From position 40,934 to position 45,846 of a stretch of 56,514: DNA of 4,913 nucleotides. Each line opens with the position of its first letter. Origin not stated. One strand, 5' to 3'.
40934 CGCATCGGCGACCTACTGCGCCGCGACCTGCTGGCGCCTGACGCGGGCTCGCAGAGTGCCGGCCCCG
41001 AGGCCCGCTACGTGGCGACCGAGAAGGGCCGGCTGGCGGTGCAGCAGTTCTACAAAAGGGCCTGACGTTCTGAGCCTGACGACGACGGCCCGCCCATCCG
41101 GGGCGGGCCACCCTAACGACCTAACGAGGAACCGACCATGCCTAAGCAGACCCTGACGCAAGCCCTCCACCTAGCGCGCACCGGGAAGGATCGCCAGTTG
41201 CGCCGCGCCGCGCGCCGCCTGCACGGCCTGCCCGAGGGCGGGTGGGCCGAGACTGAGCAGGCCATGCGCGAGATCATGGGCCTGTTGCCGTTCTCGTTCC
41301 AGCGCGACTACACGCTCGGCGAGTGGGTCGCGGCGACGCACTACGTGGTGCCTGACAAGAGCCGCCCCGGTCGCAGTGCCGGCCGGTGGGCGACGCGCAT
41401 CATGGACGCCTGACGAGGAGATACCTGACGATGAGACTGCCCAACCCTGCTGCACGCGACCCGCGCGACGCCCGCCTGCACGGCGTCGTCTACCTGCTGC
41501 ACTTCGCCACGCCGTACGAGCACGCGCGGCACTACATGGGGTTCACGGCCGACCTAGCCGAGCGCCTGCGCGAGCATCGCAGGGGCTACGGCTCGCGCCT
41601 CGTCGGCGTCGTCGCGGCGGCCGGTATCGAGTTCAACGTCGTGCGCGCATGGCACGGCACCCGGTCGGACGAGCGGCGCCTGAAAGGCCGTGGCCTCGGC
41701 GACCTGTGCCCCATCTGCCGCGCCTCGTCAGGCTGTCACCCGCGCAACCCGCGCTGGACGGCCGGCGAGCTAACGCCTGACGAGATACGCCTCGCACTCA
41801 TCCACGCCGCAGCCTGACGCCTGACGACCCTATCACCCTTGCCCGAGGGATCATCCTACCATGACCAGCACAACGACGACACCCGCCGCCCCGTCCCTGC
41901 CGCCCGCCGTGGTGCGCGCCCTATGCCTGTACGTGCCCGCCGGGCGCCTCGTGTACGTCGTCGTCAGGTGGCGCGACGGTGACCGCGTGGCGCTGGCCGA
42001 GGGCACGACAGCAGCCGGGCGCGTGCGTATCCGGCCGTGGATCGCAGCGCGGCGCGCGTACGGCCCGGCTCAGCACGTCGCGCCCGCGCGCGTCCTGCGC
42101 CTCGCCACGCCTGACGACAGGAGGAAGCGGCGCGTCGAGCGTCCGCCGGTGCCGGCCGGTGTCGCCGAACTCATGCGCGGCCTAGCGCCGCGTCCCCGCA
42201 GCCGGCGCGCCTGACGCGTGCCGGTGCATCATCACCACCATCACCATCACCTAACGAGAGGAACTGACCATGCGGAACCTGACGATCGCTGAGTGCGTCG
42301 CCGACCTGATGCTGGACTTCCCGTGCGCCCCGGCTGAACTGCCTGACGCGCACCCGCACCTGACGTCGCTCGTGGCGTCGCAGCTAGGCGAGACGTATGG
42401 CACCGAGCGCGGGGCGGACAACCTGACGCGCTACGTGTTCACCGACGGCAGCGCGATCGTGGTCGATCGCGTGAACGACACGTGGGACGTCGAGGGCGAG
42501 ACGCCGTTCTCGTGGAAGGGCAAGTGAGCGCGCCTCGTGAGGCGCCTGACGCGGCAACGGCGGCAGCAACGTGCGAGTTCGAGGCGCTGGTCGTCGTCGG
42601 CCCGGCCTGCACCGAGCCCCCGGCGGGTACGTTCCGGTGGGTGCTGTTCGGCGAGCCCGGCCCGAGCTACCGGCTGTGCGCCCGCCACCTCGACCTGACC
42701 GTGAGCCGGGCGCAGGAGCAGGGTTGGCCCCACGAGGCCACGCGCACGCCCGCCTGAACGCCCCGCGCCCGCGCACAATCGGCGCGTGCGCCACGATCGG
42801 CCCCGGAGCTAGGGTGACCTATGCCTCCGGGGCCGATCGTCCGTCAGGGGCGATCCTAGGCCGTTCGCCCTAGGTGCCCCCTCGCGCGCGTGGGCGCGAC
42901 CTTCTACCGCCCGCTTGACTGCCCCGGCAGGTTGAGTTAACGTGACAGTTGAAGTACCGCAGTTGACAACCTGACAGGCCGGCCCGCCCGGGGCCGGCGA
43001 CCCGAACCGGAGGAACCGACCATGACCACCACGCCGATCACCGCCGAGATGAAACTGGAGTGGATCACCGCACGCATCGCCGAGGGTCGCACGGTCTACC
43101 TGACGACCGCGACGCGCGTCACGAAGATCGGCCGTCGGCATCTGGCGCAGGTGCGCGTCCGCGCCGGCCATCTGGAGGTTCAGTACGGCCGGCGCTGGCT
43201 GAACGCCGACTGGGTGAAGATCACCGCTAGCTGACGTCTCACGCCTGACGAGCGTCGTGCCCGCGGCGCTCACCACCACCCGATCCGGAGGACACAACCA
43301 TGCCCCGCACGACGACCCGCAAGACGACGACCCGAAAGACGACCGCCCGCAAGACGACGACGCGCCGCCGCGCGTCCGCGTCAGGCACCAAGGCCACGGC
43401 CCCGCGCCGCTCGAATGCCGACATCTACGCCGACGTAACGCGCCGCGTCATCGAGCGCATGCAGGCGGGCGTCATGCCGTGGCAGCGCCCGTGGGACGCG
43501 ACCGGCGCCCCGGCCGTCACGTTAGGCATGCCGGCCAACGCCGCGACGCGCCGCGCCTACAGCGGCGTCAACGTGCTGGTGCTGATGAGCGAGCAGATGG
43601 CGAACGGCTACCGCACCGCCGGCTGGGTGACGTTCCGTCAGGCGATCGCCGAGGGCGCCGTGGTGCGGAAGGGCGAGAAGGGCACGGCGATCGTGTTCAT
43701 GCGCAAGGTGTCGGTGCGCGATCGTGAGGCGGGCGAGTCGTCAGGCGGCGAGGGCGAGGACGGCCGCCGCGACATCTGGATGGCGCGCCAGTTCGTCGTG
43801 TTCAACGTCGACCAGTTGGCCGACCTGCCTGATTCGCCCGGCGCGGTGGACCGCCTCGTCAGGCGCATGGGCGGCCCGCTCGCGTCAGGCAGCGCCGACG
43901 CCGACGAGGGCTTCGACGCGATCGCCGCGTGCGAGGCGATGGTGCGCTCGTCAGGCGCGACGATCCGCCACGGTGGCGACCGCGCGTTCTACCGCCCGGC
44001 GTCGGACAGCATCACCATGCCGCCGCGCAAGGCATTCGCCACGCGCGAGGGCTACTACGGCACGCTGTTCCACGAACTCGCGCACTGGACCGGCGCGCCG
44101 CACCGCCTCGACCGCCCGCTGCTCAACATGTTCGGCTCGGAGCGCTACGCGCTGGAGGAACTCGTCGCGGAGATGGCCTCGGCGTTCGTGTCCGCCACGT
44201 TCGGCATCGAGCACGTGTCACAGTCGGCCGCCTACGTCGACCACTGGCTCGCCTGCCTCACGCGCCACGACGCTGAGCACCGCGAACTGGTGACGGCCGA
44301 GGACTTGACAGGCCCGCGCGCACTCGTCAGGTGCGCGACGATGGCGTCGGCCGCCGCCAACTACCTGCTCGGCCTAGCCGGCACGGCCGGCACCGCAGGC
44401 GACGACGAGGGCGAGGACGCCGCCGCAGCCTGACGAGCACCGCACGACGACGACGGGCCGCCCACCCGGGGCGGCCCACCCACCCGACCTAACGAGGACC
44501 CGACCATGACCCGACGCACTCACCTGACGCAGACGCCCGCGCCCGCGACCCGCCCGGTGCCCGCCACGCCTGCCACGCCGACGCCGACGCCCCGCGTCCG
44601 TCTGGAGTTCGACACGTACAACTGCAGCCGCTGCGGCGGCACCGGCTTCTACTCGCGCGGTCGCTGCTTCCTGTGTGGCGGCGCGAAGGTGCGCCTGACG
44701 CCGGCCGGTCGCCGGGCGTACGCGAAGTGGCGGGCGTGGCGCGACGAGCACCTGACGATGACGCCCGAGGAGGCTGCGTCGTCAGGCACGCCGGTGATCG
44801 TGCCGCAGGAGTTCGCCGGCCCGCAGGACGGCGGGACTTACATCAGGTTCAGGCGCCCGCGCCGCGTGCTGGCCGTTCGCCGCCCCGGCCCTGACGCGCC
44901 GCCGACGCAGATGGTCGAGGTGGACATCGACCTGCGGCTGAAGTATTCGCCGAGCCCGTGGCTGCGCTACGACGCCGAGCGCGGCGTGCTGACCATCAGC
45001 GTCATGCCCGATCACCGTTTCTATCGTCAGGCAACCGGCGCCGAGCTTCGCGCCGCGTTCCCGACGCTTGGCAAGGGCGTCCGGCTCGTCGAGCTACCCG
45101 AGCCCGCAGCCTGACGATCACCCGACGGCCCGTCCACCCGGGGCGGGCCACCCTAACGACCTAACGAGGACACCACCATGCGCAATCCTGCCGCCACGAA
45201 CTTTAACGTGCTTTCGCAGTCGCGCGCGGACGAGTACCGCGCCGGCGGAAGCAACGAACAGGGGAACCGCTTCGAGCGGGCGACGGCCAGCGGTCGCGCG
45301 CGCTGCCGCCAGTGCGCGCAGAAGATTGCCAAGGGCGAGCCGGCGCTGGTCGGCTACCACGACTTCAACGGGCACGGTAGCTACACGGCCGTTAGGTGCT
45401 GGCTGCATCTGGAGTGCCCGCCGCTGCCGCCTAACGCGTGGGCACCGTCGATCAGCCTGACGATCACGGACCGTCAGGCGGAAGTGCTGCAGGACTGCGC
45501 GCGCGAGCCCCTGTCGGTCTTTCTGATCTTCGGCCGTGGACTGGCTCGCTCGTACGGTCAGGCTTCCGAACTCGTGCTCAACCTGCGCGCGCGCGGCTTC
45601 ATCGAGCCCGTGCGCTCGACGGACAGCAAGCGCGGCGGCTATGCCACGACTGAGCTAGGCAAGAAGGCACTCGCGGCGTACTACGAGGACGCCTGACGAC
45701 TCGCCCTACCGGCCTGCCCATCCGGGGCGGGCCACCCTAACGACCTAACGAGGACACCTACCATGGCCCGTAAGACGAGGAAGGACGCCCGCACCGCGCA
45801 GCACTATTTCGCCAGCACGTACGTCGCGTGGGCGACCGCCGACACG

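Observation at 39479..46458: Repeated early-region intergenic cassette: covarying GC stem-loop, doubled CCTAACG, conserved SD-spacer-ATG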

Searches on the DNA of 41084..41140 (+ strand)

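Call 74: build_rna_model(alignment_id=A4, structure=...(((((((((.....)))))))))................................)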
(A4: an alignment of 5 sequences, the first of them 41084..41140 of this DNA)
Model R1 built from alignment A4 (5 sequences, 58 columns); structure: as given.
model positions 57; base pairs 9; branch points 0; effective number of sequences 2.83; information 0.978 bits per position. Calibrated on 0.2 Mb of random sequence (short: E-values are rough).
structure used (alignment columns):
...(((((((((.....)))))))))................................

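Call 75: search_with_rna_model(model_id=R1, source=window, filters=off, max_evalue=10, show_alignments=0)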
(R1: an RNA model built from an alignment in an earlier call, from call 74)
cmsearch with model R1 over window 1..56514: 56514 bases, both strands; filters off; matches with E-value up to 10: 74.
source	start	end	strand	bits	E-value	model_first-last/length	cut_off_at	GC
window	41084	41140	+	86.2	4.4e-25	1-57/57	no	0.7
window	45124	45180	+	84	2.2e-24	1-57/57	no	0.7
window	45708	45765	+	82.1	8.9e-24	1-57/57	no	0.67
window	44452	44508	+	77.6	2.4e-22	1-57/57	no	0.77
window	46078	46135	+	70.2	5e-20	1-57/57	no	0.78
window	46400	46461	+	42.1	3.9e-11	1-57/57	no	0.61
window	40435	40471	+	35.5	4.8e-09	1-57/57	no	0.54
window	42974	43024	+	34.1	1.4e-08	1-57/57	no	0.78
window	39487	39543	+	27.7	1.5e-06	1-57/57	no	0.79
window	39730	39785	+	27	2.5e-06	1-57/57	no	0.57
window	40156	40208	+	25.6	6.8e-06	1-57/57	no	0.7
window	42220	42272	+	23.5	3.2e-05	1-57/57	no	0.55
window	43247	43302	+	18.7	0.0011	1-57/57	no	0.7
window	35589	35650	+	16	0.0075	1-57/57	no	0.68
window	39031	39067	+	15.4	0.011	1-57/57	no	0.65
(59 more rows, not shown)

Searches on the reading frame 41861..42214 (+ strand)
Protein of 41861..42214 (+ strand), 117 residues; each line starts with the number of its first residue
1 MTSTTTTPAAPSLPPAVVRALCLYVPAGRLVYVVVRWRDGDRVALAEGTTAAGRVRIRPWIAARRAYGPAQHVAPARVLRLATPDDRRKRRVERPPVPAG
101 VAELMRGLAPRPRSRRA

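Call 34: search_protein_families(library=pfam, proteins=[window:41861-42214:+], max_evalue=0.01)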
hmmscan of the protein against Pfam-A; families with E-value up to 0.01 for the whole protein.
window:41861-42214:+ (117 aa): 0 families

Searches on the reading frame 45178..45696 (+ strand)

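Call 10: search_protein_families(library=pfam, proteins=[window:45178-45696:+], max_evalue=0.01)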
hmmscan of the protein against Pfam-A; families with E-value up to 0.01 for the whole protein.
window:45178-45696:+ (172 aa): 1 family
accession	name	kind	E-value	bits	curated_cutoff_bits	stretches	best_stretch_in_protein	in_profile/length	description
PF00645.25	zf-PARP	-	1.8e-05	25.9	39.3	1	37-80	4-48/87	Poly(ADP-ribose) polymerase and DNA-Ligase Zn-finger region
